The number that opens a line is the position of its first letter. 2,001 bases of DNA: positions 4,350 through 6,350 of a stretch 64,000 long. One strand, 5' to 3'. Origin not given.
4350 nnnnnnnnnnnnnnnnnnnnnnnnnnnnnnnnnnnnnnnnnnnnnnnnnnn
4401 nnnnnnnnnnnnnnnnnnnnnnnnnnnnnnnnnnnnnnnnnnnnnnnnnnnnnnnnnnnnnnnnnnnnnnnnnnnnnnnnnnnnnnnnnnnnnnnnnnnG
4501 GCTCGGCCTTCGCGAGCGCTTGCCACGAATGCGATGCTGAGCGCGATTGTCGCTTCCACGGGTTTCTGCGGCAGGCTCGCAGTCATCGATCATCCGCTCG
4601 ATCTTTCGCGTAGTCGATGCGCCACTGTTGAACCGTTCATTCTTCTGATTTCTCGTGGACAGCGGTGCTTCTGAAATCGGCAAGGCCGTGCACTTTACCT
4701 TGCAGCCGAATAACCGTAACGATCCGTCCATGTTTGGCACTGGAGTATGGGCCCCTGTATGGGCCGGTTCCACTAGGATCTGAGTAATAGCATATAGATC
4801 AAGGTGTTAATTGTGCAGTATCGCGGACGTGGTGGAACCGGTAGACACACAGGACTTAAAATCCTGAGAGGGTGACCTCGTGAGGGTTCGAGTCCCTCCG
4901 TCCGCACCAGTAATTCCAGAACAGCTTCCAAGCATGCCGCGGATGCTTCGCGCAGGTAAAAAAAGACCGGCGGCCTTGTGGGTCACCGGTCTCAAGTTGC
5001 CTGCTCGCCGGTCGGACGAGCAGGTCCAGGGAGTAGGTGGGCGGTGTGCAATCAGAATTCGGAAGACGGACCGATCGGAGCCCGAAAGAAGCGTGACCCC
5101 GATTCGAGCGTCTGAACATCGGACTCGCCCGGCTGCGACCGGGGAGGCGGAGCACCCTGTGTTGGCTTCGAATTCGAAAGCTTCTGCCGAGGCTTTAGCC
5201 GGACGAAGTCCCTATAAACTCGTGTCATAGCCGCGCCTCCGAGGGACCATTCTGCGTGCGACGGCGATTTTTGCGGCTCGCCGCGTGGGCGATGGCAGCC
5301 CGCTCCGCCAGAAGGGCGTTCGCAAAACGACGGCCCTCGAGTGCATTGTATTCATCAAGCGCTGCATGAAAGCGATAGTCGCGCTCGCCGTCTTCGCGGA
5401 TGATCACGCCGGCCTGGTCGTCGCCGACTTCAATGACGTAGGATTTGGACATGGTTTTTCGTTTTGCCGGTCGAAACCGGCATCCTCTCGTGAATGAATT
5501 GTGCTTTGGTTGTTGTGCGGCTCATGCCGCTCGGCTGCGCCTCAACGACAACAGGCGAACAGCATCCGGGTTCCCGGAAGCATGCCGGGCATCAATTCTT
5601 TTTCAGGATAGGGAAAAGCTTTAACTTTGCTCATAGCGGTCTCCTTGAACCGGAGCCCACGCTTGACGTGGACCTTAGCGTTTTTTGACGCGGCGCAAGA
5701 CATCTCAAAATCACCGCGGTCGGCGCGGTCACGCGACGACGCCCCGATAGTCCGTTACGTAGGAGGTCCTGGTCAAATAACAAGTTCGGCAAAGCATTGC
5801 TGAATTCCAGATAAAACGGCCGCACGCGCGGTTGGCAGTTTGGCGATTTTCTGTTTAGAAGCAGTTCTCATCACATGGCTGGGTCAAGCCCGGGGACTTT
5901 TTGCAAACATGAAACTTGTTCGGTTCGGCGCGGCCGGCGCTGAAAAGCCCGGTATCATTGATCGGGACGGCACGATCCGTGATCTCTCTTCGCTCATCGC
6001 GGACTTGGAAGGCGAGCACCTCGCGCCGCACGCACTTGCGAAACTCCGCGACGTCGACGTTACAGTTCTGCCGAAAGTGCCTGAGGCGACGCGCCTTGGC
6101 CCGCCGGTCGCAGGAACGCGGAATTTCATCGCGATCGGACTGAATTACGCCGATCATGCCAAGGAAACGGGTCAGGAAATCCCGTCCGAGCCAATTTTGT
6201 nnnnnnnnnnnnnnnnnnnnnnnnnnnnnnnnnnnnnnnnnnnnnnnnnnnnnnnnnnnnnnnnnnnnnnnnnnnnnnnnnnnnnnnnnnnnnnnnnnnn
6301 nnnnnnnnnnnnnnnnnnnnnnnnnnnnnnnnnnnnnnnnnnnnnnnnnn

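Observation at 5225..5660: Unannotated 30-aa ORF ending in Cys-Cys-Arg upstream of a conserved small protein: candidate cysteine-sensing leader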

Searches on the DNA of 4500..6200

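Call 4: search_rna_families(source=window, start=4500, end=6200, threshold=evalue, max_evalue=1)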
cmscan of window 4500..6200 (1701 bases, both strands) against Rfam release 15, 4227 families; matches with E-value up to 1: 5.
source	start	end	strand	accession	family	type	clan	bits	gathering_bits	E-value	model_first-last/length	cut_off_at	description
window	4823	4906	+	RF00005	tRNA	Gene; tRNA;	CL00001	63.4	29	5.6e-13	1-71/71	no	tRNA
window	4957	5040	-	RF02837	anti-hemB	Gene; sRNA;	-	24.3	49.5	0.0057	1-81/81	no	Burkholderia RNA 7 (anti-hemB)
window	5657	5727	-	RF00521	SAM_alpha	Cis-reg; riboswitch;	-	22.5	36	0.023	1-79/79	no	Alpha-proteobacteria SAM riboswitch aptamer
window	4823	4905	+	RF01684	mascRNA-menRNA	Gene;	-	21.2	42.5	0.27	1-56/56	no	MALAT1-associated small cytoplasmic RNA/MEN beta RNA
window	4820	4961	+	RF02223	sX4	Gene; sRNA;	-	20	70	0.16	1-167/167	no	Proteobacterial sRNA sX4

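Call 6: search_rna_families(source=window, start=5400, end=5900, threshold=evalue, max_evalue=5, show_alignments=3)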
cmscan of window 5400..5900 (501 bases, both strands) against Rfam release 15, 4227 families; matches with E-value up to 5: 2.
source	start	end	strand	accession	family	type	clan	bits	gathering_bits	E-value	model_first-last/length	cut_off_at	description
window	5657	5727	-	RF00521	SAM_alpha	Cis-reg; riboswitch;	-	22.5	36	0.0069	1-79/79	no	Alpha-proteobacteria SAM riboswitch aptamer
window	5502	5557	+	RF00671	mir-138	Gene; miRNA;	-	15.2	50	2.5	1-78/78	no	mir-138 microRNA precursor family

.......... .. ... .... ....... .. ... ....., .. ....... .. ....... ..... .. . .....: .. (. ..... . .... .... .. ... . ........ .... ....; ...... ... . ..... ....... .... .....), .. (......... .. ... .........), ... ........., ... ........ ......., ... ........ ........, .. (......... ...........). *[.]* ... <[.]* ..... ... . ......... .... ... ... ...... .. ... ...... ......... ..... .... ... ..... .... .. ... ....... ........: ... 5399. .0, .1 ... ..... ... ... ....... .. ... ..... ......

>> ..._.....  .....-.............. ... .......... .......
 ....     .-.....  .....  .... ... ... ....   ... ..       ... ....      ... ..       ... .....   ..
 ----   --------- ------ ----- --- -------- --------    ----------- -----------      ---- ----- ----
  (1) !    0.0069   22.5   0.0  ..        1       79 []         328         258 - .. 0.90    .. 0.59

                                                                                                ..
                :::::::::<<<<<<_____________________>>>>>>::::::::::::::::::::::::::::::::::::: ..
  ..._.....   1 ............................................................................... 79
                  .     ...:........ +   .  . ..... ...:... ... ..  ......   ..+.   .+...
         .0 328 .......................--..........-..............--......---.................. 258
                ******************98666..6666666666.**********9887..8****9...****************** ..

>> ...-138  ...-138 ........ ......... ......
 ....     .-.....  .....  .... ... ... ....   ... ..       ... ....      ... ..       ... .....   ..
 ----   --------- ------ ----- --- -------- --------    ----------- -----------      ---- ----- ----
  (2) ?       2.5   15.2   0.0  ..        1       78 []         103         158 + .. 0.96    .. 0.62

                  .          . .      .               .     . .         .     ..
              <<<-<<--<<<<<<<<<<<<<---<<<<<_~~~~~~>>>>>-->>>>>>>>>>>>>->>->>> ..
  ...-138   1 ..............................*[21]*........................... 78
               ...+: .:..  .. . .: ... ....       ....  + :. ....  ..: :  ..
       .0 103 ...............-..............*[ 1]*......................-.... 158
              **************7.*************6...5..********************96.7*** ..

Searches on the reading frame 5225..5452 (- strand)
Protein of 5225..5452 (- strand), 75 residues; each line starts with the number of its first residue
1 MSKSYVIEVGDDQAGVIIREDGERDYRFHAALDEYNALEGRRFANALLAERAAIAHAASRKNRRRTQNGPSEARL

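Call 5: search_protein_families(library=pfam, proteins=[window:5225-5452:-], max_evalue=0.1)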
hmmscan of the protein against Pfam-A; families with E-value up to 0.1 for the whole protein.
window:5225-5452:- (75 aa): 1 family
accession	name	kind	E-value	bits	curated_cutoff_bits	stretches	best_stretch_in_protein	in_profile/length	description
PF11268.13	DUF3071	-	0.032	14.8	26.9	0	41-72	86-116/168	Protein of unknown function (DUF3071)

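Call 18: search_protein_families(library=ncbifam, proteins=[window:5225-5452:-], max_evalue=1)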
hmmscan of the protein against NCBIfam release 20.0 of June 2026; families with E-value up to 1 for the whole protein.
window:5225-5452:- (75 aa): 1 family
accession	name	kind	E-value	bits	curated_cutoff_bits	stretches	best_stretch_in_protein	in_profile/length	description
NF040712.1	SepH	equivalog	0.023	14.5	40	1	41-74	86-118/351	septation protein SepH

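Call 23: find_homologous_proteins(query=window:5225-5452:-)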
Query window:5225-5452:- (75 aa): 93 proteins with E <= 0.001 among 94 candidates.
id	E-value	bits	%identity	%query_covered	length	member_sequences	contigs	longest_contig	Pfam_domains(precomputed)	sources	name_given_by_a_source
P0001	5.0e-34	133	87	100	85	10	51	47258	-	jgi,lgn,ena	jgi:hypothetical protein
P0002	2.9e-31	124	83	100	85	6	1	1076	-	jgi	jgi:hypothetical protein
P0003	8.0e-31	123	88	91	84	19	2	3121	-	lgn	-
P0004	5.2e-29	117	80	99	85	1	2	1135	-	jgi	jgi:hypothetical protein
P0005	6.6e-29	117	91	85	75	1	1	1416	-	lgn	-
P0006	9.4e-29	116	84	89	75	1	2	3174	-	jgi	jgi:hypothetical protein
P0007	2.7e-28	115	91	76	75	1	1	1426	-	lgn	-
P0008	6.3e-28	114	85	88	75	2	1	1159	-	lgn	-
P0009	7.8e-28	113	83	88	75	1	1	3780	-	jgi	jgi:hypothetical protein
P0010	9.0e-28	113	89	76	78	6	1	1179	-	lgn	-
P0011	9.0e-28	113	88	79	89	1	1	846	-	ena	-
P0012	1.2e-27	113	77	97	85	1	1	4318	-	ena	-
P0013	1.6e-27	112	86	79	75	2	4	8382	-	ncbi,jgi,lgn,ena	ncbi:MAG: hypothetical protein ABW006_09870 [Hyphomicrobium sp.]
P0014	2.2e-27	112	84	92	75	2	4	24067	-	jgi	jgi:hypothetical protein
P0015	2.7e-27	112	86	85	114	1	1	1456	-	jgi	-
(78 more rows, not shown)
